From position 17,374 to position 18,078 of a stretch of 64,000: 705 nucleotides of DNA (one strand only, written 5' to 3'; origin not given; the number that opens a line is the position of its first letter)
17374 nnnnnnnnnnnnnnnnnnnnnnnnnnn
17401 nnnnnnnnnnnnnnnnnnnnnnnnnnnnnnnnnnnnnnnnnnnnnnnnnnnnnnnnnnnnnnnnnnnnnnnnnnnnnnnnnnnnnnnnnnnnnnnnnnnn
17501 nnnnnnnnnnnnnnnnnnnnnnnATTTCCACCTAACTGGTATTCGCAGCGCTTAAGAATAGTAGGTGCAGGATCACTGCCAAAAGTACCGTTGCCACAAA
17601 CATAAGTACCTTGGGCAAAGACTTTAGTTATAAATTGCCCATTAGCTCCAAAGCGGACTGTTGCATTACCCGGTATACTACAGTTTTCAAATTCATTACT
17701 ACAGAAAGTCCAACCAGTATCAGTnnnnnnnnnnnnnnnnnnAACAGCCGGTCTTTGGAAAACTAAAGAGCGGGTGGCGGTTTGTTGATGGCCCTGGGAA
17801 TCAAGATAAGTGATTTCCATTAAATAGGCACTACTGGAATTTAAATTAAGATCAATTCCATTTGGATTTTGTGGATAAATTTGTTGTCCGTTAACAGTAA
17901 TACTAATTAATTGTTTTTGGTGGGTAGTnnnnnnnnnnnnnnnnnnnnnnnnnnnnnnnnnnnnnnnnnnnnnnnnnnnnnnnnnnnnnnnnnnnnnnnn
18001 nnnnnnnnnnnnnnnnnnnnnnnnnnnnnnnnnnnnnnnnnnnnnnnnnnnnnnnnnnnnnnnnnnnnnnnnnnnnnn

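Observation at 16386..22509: Operon encoding a 1700-aa secreted multi-enzyme surface protein flanked by two small anchored proteins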

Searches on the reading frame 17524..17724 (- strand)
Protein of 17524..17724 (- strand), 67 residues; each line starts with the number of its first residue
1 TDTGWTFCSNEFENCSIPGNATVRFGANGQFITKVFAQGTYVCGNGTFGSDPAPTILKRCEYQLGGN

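Call 6: search_protein_families(library=pfam, proteins=[window:17524-17724:-], max_evalue=5)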
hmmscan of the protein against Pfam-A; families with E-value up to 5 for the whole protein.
seq(67 aa): 0 families

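Call 65: search_protein_families(library=ncbifam, proteins=[window:17524-17724:-], max_evalue=5)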
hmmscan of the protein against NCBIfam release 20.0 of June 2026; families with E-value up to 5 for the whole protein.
seq(67 aa): 0 families
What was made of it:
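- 17533..17721 (-): Unassigned Cys-containing module (aa ~1351-1413, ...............KRCEY). calls 6, 65: no family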

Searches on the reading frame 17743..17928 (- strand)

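Call 6: search_protein_families(library=pfam, proteins=[window:17743-17928:-], max_evalue=5)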
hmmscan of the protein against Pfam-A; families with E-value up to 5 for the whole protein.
seq(62 aa): 1 family
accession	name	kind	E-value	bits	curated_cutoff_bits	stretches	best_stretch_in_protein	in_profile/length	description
PF12733.13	Cadherin-like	-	0.062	14.2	24.2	1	5-59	37-88/89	Cadherin-like beta sandwich domain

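Call 65: search_protein_families(library=ncbifam, proteins=[window:17743-17928:-], max_evalue=5)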
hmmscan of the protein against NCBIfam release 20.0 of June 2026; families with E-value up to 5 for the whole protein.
seq(62 aa): 0 families
